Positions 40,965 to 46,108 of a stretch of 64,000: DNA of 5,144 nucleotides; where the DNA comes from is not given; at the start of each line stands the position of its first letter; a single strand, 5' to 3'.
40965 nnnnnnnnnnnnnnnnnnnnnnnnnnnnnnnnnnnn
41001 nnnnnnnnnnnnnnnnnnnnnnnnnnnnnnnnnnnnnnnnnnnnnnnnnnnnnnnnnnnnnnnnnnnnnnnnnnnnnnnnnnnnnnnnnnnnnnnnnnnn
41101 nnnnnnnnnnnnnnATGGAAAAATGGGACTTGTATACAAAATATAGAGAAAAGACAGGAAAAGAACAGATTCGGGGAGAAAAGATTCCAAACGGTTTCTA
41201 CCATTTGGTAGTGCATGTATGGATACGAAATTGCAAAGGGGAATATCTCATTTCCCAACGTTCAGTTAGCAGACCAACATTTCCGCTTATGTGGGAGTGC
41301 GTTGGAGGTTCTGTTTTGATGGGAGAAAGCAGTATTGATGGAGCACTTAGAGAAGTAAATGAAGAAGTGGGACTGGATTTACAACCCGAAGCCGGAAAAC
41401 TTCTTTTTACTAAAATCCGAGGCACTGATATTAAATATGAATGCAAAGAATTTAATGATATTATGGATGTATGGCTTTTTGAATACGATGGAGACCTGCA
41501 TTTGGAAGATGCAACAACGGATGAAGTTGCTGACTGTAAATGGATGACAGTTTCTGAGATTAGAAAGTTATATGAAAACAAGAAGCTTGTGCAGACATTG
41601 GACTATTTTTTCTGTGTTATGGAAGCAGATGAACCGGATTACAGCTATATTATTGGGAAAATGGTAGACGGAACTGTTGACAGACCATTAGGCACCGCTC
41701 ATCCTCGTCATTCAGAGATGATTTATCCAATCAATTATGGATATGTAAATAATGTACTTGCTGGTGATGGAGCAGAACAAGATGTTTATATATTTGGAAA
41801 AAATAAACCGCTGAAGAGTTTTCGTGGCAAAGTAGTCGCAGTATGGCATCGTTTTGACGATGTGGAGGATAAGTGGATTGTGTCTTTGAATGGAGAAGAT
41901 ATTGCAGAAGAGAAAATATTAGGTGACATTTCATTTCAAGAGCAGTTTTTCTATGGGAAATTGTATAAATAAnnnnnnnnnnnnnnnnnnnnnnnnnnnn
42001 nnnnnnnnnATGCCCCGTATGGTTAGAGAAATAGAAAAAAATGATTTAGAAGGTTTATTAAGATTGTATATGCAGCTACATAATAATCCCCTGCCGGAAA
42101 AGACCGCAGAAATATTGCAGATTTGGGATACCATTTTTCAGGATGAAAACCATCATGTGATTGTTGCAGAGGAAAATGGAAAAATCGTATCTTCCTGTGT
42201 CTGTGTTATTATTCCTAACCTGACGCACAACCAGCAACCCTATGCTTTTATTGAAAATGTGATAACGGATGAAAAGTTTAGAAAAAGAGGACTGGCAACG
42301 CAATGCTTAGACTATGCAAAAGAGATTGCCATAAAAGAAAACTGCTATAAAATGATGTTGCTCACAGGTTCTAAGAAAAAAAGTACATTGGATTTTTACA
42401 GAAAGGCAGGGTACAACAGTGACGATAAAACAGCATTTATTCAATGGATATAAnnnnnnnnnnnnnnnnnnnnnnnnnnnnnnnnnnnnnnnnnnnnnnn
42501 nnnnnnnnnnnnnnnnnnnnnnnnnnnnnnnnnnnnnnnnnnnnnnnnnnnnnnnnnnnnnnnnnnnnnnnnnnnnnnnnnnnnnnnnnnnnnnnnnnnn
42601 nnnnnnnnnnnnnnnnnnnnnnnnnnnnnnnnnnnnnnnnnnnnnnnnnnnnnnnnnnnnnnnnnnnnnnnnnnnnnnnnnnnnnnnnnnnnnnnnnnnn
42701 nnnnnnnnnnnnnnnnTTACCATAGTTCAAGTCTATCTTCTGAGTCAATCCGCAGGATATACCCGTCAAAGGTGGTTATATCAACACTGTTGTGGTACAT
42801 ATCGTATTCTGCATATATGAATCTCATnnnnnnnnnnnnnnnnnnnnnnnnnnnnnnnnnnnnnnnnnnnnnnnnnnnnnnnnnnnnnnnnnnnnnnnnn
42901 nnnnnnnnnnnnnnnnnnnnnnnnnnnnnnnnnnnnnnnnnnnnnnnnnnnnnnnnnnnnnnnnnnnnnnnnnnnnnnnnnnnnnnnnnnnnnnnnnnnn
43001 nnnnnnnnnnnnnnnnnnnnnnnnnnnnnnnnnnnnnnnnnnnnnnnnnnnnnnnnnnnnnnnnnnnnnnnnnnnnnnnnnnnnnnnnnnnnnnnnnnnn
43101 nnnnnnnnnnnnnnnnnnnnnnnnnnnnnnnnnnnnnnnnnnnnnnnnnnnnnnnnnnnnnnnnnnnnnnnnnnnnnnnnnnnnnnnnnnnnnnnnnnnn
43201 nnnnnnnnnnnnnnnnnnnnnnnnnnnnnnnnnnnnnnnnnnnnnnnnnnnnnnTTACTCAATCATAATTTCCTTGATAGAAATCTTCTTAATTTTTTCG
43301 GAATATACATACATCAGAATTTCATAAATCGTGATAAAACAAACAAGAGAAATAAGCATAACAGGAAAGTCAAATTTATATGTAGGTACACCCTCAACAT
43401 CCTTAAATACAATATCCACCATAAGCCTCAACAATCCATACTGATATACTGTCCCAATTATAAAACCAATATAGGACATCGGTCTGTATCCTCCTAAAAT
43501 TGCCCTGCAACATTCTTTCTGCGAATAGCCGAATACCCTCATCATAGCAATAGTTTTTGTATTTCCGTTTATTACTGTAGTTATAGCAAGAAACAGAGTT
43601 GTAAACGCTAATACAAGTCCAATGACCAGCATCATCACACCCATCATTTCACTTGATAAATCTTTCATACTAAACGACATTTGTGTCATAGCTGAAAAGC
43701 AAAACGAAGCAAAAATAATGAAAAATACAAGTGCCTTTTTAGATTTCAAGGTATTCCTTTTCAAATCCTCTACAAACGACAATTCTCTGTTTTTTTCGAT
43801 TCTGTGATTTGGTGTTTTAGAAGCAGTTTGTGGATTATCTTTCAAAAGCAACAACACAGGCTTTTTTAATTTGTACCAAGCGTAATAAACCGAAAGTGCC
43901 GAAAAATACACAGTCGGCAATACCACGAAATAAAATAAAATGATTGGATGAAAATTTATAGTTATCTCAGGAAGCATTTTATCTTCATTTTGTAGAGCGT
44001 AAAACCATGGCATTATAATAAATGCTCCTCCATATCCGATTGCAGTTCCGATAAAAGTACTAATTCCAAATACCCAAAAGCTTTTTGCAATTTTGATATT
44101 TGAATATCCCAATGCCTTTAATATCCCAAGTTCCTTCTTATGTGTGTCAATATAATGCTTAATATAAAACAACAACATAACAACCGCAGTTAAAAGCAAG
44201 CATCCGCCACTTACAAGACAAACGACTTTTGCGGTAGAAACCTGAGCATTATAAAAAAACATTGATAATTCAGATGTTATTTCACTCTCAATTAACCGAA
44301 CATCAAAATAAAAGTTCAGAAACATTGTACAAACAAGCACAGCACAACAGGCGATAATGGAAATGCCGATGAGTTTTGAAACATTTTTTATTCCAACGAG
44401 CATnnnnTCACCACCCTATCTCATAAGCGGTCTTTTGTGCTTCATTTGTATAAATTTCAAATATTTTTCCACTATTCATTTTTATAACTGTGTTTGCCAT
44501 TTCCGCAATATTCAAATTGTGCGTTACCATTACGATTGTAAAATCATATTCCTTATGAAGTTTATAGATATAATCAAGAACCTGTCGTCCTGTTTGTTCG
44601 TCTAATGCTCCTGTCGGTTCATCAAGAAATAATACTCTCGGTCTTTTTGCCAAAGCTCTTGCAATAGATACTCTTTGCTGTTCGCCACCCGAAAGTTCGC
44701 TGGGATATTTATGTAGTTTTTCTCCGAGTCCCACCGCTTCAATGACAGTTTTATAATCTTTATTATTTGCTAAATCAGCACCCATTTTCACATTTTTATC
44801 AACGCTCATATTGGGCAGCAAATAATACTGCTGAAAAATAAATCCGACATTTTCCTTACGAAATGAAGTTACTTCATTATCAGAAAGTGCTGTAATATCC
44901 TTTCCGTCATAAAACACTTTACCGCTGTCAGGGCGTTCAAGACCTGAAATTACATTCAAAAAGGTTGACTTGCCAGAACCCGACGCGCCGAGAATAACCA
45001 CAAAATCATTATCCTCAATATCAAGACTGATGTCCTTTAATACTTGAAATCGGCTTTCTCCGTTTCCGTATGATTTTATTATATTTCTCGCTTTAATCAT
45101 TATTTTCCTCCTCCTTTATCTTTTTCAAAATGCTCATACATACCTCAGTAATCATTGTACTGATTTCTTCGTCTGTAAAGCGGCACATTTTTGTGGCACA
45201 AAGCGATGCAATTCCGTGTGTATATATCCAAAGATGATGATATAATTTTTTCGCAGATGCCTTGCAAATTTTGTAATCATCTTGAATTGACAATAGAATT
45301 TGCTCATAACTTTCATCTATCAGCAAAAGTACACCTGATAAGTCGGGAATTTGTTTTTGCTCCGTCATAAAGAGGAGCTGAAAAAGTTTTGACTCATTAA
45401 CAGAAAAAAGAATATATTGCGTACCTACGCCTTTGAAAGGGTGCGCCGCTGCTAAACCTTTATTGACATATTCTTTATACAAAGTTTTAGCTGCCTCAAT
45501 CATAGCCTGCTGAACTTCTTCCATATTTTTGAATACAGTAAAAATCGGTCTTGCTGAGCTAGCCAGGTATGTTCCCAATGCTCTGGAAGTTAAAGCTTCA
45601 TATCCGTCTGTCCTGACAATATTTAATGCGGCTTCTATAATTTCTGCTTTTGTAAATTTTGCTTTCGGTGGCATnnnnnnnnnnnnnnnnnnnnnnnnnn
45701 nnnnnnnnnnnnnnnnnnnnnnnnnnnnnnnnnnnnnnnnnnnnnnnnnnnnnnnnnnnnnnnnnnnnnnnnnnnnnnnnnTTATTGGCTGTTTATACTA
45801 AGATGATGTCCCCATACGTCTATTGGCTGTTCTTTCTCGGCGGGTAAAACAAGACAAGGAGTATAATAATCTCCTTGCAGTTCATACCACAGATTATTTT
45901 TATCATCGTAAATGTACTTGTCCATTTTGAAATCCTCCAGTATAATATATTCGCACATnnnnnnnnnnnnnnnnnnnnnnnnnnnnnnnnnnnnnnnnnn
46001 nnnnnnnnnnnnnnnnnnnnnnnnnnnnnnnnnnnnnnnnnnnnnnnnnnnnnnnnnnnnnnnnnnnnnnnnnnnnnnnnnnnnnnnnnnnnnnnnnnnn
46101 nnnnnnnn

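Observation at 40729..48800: Mosaic of decayed integrative elements carrying resistance-type cargo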

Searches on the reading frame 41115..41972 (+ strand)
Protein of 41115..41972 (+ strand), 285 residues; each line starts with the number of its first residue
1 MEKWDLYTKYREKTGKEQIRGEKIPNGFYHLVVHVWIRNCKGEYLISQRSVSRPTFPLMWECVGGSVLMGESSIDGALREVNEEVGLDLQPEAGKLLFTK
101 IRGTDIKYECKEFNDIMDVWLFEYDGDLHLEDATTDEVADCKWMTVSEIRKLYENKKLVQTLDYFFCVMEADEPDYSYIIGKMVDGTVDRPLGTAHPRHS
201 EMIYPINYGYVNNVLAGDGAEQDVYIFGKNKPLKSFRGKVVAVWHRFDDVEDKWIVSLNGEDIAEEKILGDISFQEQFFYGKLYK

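Call 11: search_protein_families(library=pfam, proteins=[window:41115-41972:+], max_evalue=0.01)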
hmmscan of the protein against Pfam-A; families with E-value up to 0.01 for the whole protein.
window:41115-41972:+ (285 aa): 3 families
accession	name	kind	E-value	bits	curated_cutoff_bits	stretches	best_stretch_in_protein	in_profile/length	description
PF00293.34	NUDIX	-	6e-17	62.3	21.1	1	29-153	2-122/134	NUDIX domain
PF00719.24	Pyrophosphatase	-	3.8e-05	24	23.5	1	198-254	28-86/153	Inorganic pyrophosphatase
PF14815.12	NUDIX_4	-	0.0017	18.6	35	1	35-151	3-100/113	NUDIX domain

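Call 14: find_encoding_contigs(protein=window:41115-41972:+, flank=10000, max_places=10)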
Protein window:41115-41972:+ (285 aa): no gene with exactly this product is on record in the collection.

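Call 44: search_protein_families(library=ncbifam, proteins=[window:41115-41972:+], max_evalue=0.001)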
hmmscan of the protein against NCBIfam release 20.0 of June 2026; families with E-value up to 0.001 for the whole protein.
window:41115-41972:+ (285 aa): 12 families
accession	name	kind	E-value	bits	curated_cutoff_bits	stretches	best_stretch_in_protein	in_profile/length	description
NF002995.0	PRK03759.1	equivalog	3.8e-10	39.7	127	1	25-157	30-158/185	isopentenyl-diphosphate Delta-isomerase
NF041652.1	Nud_hyd_Dein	equivalog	7.3e-07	29.5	200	1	54-158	39-136/152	Nudix hydrolase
NF002578.0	PRK02230.1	equivalog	3.1e-06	26.8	246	1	200-263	37-103/185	inorganic pyrophosphatase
NF002317.0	PRK01250.1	equivalog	3.9e-06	26.8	200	1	200-234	48-81/176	inorganic diphosphatase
TIGR00586.1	mutt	equivalog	4.3e-06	26.8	97.9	1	37-90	12-64/129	8-oxo-dGTP diphosphatase MutT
NF006530.0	PRK08999.1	equivalog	4.9e-06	25.8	245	1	33-90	9-65/315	Nudix family hydrolase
NF006961.0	PRK09438.1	equivalog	6.7e-06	25.6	103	1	55-97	29-71/151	dihydroneopterin triphosphate diphosphatase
NF011922.0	PRK15393.1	equivalog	1.5e-05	24.7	152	1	17-150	29-148/182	NUDIX hydrolase YfcD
NF012016.0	PRK15472.1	equivalog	0.00011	22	95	1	39-90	12-63/141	nucleoside triphosphatase NudI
NF007834.0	PRK10546.1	equivalog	0.00012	21.9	156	1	37-90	10-62/135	pyrimidine (deoxy)nucleoside triphosphate diphosphatase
TIGR02150.1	IPP_isom_1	equivalog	0.00019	21.3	105.8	1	26-155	23-146/159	isopentenyl-diphosphate delta-isomerase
NF008044.0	PRK10776.1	equivalog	0.00034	20.5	148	1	36-90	10-63/130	8-oxo-dGTP diphosphatase MutT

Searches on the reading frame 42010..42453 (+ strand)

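Call 11: search_protein_families(library=pfam, proteins=[window:42010-42453:+], max_evalue=0.01)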
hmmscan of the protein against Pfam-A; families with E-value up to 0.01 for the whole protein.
window:42010-42453:+ (147 aa): 6 families
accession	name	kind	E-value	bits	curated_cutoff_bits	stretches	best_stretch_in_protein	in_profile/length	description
PF00583.31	Acetyltransf_1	-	1e-17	64.9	20.7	1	16-135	4-116/116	Acetyltransferase (GNAT) family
PF13508.13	Acetyltransf_7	-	2.3e-12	47.5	27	1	47-136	2-83/84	Acetyltransferase (GNAT) domain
PF13527.13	Acetyltransf_9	-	7.1e-10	39.4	25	1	5-136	2-125/127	Acetyltransferase (GNAT) domain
PF13673.13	Acetyltransf_10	-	1.7e-06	28.4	23.6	1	42-141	25-113/128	Acetyltransferase (GNAT) domain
PF08445.16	FR47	-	4e-05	24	22.1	1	75-143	18-85/86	FR47-like protein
PF06852.18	DUF1248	-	0.0041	17.1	22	1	14-138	12-134/181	Protein of unknown function (DUF1248)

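Call 44: search_protein_families(library=ncbifam, proteins=[window:42010-42453:+], max_evalue=0.001)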
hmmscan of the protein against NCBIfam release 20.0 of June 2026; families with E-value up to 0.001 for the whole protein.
window:42010-42453:+ (147 aa): 8 families
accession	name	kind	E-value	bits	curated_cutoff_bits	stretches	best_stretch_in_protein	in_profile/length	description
NF043067.1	AAC_6p_group_E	equivalog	1.4e-07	31.5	140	1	9-140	2-132/140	aminoglycoside 6'-N-acetyltransferase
NF002959.0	PRK03624.1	equivalog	2e-07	30.8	124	1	5-145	9-139/147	GNAT family acetyltransferase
NF033083.0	AAC_3_I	equivalog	3.1e-06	27.5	200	1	40-138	40-137/145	AAC(3)-I family aminoglycoside N-acetyltransferase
NF053587.1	SpmdActasePaiA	equivalog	1.4e-05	24.9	250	1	81-143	93-155/172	spermidine/spermine N(1)-acetyltransferase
NF000360.1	sat4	exception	0.00013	22.1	380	1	65-136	83-154/180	streptothricin N-acetyltransferase Sat4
TIGR01575.1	rimI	equivalog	0.00041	20.5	86.4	1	41-138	25-115/132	ribosomal protein S18-alanine N-acetyltransferase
NF011709.0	PRK15130.1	equivalog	0.00051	19.9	218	1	31-138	40-143/186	spermidine N1-acetyltransferase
NF040503.1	resist_ArsN1a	equivalog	0.00066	19.5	170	1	37-136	36-134/159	arsinothricin resistance N-acetyltransferase ArsN1 family A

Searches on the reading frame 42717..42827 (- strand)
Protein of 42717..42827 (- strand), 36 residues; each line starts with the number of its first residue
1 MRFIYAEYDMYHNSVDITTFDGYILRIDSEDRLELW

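Call 54: search_protein_families(library=pfam, proteins=[window:42717-42827:-], max_evalue=1)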
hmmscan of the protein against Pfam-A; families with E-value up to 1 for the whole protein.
window:42717-42827:- (36 aa): 1 family
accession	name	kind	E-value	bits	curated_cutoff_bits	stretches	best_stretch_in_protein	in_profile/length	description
PF04083.22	Abhydro_lipase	-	0.0092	15.9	27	1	4-27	4-27/63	Partial alpha/beta-hydrolase lipase region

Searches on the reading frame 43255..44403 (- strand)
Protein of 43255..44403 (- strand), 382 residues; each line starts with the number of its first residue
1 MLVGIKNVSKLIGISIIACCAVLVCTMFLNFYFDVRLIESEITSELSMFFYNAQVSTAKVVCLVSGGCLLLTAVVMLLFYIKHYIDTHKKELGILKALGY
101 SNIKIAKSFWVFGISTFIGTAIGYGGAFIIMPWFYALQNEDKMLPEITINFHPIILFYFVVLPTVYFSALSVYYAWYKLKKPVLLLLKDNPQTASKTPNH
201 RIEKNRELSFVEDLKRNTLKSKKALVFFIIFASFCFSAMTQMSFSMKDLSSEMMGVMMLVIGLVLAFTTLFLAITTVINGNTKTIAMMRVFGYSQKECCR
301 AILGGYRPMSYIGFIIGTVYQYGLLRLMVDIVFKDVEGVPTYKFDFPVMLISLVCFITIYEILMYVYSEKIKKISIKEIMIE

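Call 11: search_protein_families(library=pfam, proteins=[window:43255-44403:-], max_evalue=0.01)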
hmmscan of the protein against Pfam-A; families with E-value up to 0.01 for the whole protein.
window:43255-44403:- (382 aa): 1 family
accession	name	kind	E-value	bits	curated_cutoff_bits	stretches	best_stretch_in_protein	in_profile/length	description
PF02687.27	FtsX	-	2.2e-22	79.8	25.5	2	66-181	4-118/120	FtsX-like permease C-terminal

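Call 15: find_encoding_contigs(protein=window:43255-44403:-, flank=10000, max_places=10)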
Protein window:43255-44403:- (382 aa): 2 contigs read that carry it; 1 place shown.
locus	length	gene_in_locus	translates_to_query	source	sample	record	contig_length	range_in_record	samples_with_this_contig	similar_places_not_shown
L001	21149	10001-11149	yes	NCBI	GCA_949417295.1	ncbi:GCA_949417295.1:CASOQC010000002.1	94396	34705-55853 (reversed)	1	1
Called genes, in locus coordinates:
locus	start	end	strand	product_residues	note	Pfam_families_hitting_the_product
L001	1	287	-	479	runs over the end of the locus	PF02386:TrkH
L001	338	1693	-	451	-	PF02254:TrkA_N, PF03807:F420_oxidored (weak), PF13478:XdhC_C (faint), PF02080:TrkA_C, PF02254:TrkA_N, PF02080:TrkA_C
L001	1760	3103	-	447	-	PF02386:TrkH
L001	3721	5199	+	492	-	PF00553:CBM_2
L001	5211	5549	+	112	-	-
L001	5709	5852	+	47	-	-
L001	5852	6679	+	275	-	PF00881:Nitroreductase (faint), PF14512:TM1586_NiRdase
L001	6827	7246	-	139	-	PF00583:Acetyltransf_1, PF13508:Acetyltransf_7 (weak), PF13673:Acetyltransf_10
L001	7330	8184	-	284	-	PF01636:APH, PF01633:Choline_kinase (weak)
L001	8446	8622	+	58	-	-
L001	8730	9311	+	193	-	-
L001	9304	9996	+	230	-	PF00005:ABC_tran, PF02463:SMC_N, PF13304:AAA_21 (faint)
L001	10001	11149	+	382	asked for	PF02687:FtsX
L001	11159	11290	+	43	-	-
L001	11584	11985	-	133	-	-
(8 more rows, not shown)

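Call 44: search_protein_families(library=ncbifam, proteins=[window:43255-44403:-], max_evalue=0.001)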
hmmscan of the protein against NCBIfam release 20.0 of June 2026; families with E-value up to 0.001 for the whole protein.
window:43255-44403:- (382 aa): 0 families

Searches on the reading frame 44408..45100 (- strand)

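Call 11: search_protein_families(library=pfam, proteins=[window:44408-45100:-], max_evalue=0.01)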
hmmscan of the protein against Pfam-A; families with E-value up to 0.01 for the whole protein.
window:44408-45100:- (230 aa): 14 families
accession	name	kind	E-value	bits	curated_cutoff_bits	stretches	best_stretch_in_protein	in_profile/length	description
PF00005.33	ABC_tran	-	3.4e-37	128.5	25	1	21-163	1-136/137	ABC transporter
PF02463.25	SMC_N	-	2.1e-09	37.6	40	1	30-209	23-212/220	RecF/RecN/SMC N terminal domain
PF13304.12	AAA_21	-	5.2e-07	30.5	27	1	33-61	1-28/304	AAA domain, putative AbiEii toxin, Type IV TA system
PF13555.12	AAA_29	-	0.00032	20.8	27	1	25-52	16-43/61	P-loop containing region of AAA domain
PF13558.12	SbcC_Walker_B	-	0.0014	19.3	27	0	129-178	26-88/90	SbcC/RAD50-like, Walker B motif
PF13175.12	AAA_15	-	0.0017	18.4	32.1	1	18-76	11-64/374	AAA ATPase domain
PF03193.22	RsgA_GTPase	-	0.0018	18.5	30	1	21-53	97-128/174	RsgA GTPase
PF01580.24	FtsK_SpoIIIE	-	0.0026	17.7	24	1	26-50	33-58/221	FtsK/SpoIIIE family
PF09818.15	ABC_ATPase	-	0.0026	17.2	23.2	0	137-224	159-261/283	P-loop domain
PF20703.3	nSTAND1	-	0.0031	17.7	27.1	1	17-49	19-51/379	Novel STAND NTPase 1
PF13166.12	AAA_13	-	0.0038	16.4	36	0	35-105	20-82/713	AAA domain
PF01926.29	MMR_HSR1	-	0.0049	17.4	21.9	0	34-54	2-22/113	50S ribosome-binding GTPase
PF25199.1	nSTAND_NTPase5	-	0.005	17.1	34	0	29-74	39-85/145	Novel STAND NTPase 5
PF13401.12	AAA_22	-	0.007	17.1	27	0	30-193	4-122/130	AAA domain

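Call 44: search_protein_families(library=ncbifam, proteins=[window:44408-45100:-], max_evalue=0.001)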
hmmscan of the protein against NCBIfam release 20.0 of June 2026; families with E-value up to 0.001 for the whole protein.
window:44408-45100:- (230 aa): 193 families (the best 25 are shown)
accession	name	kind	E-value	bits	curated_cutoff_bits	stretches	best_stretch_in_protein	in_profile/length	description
TIGR02211.1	LolD_lipo_ex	equivalog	3.8e-64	216.2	307.75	1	1-214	1-220/221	lipoprotein-releasing ABC transporter ATP-binding protein LolD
TIGR02982.1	heterocyst_DevA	subfamily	5.8e-61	205.9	295.8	1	2-213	2-219/220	ABC exporter ATP-binding subunit, DevA family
TIGR03608.1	L_ocin_972_ABC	subfamily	1.2e-56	191.5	254.85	1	6-208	3-206/206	putative bacteriocin export ABC transporter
NF007826.0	PRK10535.1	equivalog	4.1e-56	190.6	966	1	2-221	5-229/648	macrolide ABC transporter ATP-binding protein/permease MacB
TIGR03265.1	PhnT2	equivalog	7.5e-56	189.9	457.7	1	3-218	6-218/353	putative 2-aminoethylphosphonate ABC transporter ATP-binding protein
TIGR00968.1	3a0106s01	subfamily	4.6e-54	183.4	342.75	1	3-219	2-215/237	sulfate ABC transporter ATP-binding protein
NF007879.0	PRK10584.1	equivalog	9e-54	182.6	336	1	3-215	8-226/228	putative ABC transporter ATP-binding protein YbbA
TIGR02673.1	FtsE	equivalog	2.2e-53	181.1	264.85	1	1-211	1-213/214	cell division ATP-binding protein FtsE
NF040840.2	tungstate_WtpC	equivalog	2.3e-51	175.1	440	1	1-217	1-213/347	tungstate ABC transporter ATP-binding protein WtpC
NF038007.1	ABC_ATP_DarD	equivalog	5.3e-51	173.2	375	1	1-213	1-218/218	darobactin export ABC transporter ATP-binding protein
TIGR02315.1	ABC_phnC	equivalog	1.3e-50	172.1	266.1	1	1-220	1-229/243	phosphonate ABC transporter ATP-binding protein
NF008639.0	PRK11629.1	equivalog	6e-50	169.8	360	1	2-214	7-225/234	lipoprotein-releasing ABC transporter ATP-binding protein LolD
NF008105.0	PRK10851.1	equivalog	1.4e-49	168.7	502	1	3-219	4-221/362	sulfate/thiosulfate ABC transporter ATP-binding protein CysA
NF040933.2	ABC_arch_GlcV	equivalog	1.5e-49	168.8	450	1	2-216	3-223/357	glucose ABC transporter ATP-binding protein GlcV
NF007027.0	PRK09493.1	equivalog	1.5e-49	168.5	379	1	1-215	1-216/240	glutamine ABC transporter ATP-binding protein GlnQ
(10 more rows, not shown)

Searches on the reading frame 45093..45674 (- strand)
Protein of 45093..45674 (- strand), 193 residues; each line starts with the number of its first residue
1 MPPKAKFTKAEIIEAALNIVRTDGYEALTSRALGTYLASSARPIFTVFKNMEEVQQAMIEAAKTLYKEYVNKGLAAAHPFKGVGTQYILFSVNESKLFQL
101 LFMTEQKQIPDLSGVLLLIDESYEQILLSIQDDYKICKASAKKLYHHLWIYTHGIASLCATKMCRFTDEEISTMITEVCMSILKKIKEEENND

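Call 11: search_protein_families(library=pfam, proteins=[window:45093-45674:-], max_evalue=0.01)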
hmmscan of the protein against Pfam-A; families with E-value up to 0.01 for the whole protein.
window:45093-45674:- (193 aa): 1 family
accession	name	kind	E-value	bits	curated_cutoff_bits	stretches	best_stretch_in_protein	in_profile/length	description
PF00440.29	TetR_N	-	0.0038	17.4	24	1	12-57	1-46/47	Bacterial regulatory proteins, tetR family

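Call 44: search_protein_families(library=ncbifam, proteins=[window:45093-45674:-], max_evalue=0.001)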
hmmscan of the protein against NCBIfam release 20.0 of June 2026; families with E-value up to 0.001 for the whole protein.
window:45093-45674:- (193 aa): 0 families

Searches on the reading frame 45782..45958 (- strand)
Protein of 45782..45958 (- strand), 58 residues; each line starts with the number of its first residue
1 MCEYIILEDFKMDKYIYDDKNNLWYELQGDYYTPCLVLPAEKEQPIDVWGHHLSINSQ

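Call 37: search_protein_families(library=pfam, proteins=[window:45782-45958:-], max_evalue=0.01)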
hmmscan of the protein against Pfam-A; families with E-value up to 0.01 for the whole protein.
window:45782-45958:- (58 aa): 1 family
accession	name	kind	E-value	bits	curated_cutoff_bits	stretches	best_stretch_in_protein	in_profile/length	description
PF14198.11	TnpV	-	1.2e-05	25.6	27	1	24-52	1-29/111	Transposon-encoded protein TnpV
